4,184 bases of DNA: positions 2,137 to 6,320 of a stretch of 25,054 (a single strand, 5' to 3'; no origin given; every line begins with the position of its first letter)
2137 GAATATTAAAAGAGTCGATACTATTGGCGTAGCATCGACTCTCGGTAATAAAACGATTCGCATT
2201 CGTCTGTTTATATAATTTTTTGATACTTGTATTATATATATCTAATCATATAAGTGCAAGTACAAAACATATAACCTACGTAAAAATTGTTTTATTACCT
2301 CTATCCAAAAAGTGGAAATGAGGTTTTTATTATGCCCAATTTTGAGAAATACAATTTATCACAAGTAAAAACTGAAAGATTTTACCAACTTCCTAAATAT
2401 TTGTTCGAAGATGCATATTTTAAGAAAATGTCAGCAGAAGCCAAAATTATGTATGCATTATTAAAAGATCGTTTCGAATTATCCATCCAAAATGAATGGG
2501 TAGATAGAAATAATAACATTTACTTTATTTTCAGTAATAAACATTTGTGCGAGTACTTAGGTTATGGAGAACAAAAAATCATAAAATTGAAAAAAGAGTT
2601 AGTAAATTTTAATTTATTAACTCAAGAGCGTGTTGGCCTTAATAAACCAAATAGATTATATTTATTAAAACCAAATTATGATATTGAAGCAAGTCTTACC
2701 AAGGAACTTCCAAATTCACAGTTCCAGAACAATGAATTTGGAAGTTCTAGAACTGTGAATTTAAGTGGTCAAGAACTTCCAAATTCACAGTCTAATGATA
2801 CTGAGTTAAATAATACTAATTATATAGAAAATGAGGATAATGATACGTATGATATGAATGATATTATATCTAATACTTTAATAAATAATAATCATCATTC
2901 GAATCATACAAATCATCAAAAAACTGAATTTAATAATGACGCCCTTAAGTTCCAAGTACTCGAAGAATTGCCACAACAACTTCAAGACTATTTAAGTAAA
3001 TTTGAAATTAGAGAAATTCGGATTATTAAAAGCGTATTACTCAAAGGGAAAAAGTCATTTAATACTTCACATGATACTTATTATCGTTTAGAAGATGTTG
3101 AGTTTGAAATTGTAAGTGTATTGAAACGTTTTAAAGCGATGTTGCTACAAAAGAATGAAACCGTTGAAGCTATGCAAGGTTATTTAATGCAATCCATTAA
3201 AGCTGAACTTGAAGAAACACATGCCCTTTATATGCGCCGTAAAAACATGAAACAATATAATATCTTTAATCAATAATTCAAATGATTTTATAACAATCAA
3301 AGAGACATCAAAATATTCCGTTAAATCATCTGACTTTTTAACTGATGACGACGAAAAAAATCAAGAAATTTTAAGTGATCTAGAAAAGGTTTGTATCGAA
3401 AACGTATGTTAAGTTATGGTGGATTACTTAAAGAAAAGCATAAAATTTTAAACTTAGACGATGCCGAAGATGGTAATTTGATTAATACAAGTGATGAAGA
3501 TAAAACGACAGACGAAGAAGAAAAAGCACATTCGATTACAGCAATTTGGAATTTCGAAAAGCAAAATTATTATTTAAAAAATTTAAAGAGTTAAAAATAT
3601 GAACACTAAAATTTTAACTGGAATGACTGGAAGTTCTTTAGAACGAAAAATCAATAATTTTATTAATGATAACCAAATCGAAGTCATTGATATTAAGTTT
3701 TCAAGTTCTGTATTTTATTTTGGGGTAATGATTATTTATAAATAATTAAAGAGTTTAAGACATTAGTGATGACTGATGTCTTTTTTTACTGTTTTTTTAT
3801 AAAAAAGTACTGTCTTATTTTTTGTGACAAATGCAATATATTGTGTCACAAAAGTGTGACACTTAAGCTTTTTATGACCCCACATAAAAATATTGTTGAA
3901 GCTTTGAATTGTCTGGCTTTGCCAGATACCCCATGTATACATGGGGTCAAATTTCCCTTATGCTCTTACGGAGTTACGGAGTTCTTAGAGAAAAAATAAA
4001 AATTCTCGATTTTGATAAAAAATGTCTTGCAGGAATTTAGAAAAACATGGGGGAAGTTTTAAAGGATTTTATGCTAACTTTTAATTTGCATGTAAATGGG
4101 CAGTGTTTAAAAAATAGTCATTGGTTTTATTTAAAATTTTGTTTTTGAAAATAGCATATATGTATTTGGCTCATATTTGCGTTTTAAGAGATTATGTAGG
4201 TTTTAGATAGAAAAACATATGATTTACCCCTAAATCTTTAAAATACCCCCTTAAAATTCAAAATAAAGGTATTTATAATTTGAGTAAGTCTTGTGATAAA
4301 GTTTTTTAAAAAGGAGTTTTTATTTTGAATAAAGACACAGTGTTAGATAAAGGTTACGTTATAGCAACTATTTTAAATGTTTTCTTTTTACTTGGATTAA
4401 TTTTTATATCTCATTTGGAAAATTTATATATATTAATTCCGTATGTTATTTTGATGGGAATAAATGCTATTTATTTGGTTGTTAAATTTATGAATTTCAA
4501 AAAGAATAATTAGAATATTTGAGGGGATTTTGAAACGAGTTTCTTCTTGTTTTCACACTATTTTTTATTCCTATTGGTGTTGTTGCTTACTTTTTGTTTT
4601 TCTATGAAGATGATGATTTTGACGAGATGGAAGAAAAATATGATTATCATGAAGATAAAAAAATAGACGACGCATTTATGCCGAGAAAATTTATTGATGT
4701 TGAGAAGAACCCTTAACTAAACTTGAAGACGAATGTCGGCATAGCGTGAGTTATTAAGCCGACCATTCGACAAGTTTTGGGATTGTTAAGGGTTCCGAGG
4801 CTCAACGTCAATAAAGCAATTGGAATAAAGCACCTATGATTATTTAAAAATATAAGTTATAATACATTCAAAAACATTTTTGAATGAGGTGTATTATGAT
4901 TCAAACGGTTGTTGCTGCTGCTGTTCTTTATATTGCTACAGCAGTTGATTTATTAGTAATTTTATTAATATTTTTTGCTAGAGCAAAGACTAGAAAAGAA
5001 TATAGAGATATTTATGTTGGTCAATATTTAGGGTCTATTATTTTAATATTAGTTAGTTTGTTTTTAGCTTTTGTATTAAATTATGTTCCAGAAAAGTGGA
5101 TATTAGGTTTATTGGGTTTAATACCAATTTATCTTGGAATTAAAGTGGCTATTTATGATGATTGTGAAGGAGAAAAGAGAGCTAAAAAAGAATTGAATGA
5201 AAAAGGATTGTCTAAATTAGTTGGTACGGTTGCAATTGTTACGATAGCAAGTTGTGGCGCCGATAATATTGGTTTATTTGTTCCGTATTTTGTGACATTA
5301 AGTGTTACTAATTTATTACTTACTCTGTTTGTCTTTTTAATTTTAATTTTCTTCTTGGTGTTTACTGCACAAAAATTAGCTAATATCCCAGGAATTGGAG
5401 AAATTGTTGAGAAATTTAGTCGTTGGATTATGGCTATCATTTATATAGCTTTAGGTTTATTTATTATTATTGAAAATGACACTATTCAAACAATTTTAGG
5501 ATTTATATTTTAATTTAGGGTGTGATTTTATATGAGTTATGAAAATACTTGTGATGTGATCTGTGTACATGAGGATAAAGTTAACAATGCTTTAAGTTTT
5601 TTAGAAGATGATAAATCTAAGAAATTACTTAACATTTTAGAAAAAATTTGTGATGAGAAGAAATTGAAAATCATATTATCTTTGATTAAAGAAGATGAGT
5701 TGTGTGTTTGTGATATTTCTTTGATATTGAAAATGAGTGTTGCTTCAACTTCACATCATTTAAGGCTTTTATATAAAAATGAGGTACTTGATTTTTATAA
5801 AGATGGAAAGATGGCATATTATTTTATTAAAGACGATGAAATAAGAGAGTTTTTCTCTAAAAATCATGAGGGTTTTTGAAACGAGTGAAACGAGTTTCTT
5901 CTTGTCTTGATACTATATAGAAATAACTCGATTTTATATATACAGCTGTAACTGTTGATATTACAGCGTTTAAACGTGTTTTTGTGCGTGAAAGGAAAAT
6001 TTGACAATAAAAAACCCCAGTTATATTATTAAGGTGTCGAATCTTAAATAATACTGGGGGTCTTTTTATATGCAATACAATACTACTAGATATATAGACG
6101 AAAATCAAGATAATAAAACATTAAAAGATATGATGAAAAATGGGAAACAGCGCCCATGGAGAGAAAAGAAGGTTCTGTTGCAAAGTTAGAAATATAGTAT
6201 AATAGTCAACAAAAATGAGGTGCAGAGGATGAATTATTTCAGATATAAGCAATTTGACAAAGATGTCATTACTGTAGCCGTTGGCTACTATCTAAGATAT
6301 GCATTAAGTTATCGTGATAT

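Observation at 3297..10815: Two circularly permuted RC-plasmid remnants, each broken in rep by IS257, arranged as an imperfect inverted duplication around an IS257-trx-IS257 core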

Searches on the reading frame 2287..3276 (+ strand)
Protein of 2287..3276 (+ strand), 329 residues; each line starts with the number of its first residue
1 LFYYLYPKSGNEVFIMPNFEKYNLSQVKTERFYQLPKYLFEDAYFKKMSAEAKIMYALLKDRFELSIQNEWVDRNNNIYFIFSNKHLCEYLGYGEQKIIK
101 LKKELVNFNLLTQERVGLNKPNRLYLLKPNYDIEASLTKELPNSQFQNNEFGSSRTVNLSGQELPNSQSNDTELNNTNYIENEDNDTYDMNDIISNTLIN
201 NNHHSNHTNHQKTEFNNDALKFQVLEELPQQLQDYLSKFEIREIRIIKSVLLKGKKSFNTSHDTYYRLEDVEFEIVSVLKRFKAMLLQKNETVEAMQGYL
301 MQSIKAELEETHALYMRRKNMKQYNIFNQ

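Call 7: search_protein_families(library=pfam, proteins=[window:2287-3276:+], max_evalue=0.01)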
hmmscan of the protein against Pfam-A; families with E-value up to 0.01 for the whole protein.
window:2287-3276:+ (329 aa): 3 families
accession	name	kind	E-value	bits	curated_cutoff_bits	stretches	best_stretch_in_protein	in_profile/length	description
PF06970.17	RepA_N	-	1.3e-28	99.1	30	1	31-105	2-76/76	Replication initiator protein A (RepA) N-terminus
PF18008.6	Bac_RepA_C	-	8.5e-13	49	25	1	228-312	1-94/95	Replication initiator protein A C-terminal domain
PF22182.2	DUF6945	-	0.005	17.4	28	0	47-112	16-75/83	Domain of unknown function (DUF6945)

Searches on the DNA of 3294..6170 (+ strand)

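Call 32: search_dna_similar(query=window:3294-6170:+, collection=plasmids, mode=near, max_rows=60, rows=spread)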
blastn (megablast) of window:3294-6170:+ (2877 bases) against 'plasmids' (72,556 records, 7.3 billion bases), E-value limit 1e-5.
Records with a match: 2160; places in all: 3769; records where one place covers at least 80% of the query: 280.
Best place of each record, by identity: >=99% 48; 95-99% 933; 90-95% 817; 80-90% 355; 60-80% 7.
By first word of the organism name: Staphylococcus 2066; Mammaliicoccus 22; Enterococcus 18; Macrococcoides 11; Macrococcus 7; Lactococcus 7; Ligilactobacillus 6; Limosilactobacillus 4; Bacillus 3; Latilactobacillus 3; and 12 more.
By predicted mobility (MOB-suite, as given by PLSDB): mobilizable 1496; non-mobilizable 564; conjugative 100.
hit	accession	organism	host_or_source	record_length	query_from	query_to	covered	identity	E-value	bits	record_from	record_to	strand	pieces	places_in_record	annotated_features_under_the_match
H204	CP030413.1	Staphylococcus aureus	Homo sapiens,blood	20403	1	2877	100%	100.0%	0e+0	5306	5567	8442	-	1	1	cadmium transporter | cadD: cadmium resistance transporter CadD | transcriptional regulator | hypothetical protein | replication protein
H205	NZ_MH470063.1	Staphylococcus aureus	-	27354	1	2877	100%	97.5%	0e+0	4915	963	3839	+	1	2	metalloregulator ArsR/SmtB family transcription factor | hypothetical protein (x4)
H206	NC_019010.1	Staphylococcus aureus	-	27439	1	2877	100%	96.6%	0e+0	4763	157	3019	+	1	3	cadD: cadmium resistance transporter CadD | metalloregulator ArsR/SmtB family transcription factor | hypothetical protein (x3)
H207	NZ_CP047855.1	Staphylococcus aureus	Homo sapiens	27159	1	2877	100%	96.6%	0e+0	4763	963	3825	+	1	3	cadD: cadmium resistance transporter CadD | metalloregulator ArsR/SmtB family transcription factor | protein rep | hypothetical protein (x3)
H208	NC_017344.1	Staphylococcus aureus subsp. aureus ECT-R 2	-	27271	1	2877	100%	96.6%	0e+0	4758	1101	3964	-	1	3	cadD: cadmium resistance transporter CadD | metalloregulator ArsR/SmtB family transcription factor | hypothetical protein (x4)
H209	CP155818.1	Staphylococcus aureus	Homo sapiens,blood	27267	1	2877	100%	96.6%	0e+0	4758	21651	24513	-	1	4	cadD: cadmium resistance transporter CadD | metalloregulator ArsR/SmtB family transcription factor | hypothetical protein (x3) | replication protein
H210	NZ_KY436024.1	Staphylococcus aureus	-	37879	106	2448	81%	98.6%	0e+0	4154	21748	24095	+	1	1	cadD: cadmium resistance transporter CadD | hypothetical protein (x3)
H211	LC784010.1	Staphylococcus aureus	-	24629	1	2877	81%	92.6%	0e+0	3322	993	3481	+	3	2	cadD: cadmium resistance transporter CadD | helix-turn-helix transcriptional regulator | hypothetical protein (x3)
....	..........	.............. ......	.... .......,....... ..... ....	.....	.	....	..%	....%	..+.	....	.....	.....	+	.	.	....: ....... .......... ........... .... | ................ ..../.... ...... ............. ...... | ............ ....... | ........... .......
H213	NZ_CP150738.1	Staphylococcus aureus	Homo sapiens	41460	1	2624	72%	94.6%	0e+0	3166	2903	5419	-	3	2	cadD: cadmium resistance transporter CadD (x2) | metalloregulator ArsR/SmtB family transcription factor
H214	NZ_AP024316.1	Staphylococcus aureus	Homo sapiens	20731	1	2624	71%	94.7%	0e+0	3166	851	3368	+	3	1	cadD: cadmium resistance transporter CadD | metalloregulator ArsR/SmtB family transcription factor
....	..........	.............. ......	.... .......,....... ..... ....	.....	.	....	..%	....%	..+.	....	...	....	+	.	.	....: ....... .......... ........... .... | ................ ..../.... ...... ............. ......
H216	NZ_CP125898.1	Staphylococcus aureus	Homo sapiens,skin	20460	1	2624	71%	94.6%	0e+0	3154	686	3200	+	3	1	cadD: cadmium resistance transporter CadD | metalloregulator ArsR/SmtB family transcription factor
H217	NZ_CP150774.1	Staphylococcus aureus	-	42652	1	2624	71%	94.5%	0e+0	3143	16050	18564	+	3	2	cadD: cadmium resistance transporter CadD (x2) | metalloregulator ArsR/SmtB family transcription factor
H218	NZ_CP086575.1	Staphylococcus argenteus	Homo sapiens,Chromosome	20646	1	2593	70%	94.4%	0e+0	3085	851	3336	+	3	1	cadD: cadmium resistance transporter CadD | metalloregulator ArsR/SmtB family transcription factor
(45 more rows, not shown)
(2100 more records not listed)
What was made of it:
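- Left arm covered at 80% or more in 280 records (call 32).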

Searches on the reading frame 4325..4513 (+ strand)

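Call 7: search_protein_families(library=pfam, proteins=[window:4325-4513:+], max_evalue=0.01)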
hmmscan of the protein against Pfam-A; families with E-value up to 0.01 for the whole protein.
window:4325-4513:+ (62 aa): 1 family
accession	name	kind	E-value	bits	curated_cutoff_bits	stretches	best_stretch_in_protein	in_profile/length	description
PF07242.16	DUF1430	-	0.0036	18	28.2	1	9-61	41-93/100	Protein of unknown function (DUF1430)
